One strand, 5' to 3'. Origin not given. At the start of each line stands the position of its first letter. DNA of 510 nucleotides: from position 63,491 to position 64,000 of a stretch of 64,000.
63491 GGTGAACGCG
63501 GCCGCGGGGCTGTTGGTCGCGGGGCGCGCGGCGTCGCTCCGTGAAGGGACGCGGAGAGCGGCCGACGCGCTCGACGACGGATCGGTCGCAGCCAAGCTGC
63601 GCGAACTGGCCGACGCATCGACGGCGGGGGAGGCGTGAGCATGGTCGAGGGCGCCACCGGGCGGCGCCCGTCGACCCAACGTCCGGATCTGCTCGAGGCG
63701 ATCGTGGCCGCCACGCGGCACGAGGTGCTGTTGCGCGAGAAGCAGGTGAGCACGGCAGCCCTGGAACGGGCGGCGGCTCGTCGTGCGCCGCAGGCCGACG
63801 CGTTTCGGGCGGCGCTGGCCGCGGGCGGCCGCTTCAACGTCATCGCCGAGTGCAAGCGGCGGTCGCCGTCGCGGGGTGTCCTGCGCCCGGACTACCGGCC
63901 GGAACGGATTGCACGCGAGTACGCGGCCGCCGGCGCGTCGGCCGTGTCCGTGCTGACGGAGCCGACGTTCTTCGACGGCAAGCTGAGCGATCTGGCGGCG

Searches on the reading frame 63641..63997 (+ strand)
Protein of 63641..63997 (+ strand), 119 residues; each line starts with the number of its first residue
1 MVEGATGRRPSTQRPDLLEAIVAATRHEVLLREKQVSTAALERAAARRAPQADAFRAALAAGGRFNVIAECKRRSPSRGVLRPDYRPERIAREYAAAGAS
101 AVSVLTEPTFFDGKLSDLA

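Call 24: search_protein_families(library=pfam, proteins=[window:63641-63997:+])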
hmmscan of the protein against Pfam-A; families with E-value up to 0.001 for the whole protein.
window:63641-63997:+ (119 aa): 1 family
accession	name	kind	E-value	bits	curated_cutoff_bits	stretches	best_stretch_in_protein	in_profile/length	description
PF00218.27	IGPS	-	2.3e-24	86.4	27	1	18-118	1-101/254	Indole-3-glycerol phosphate synthase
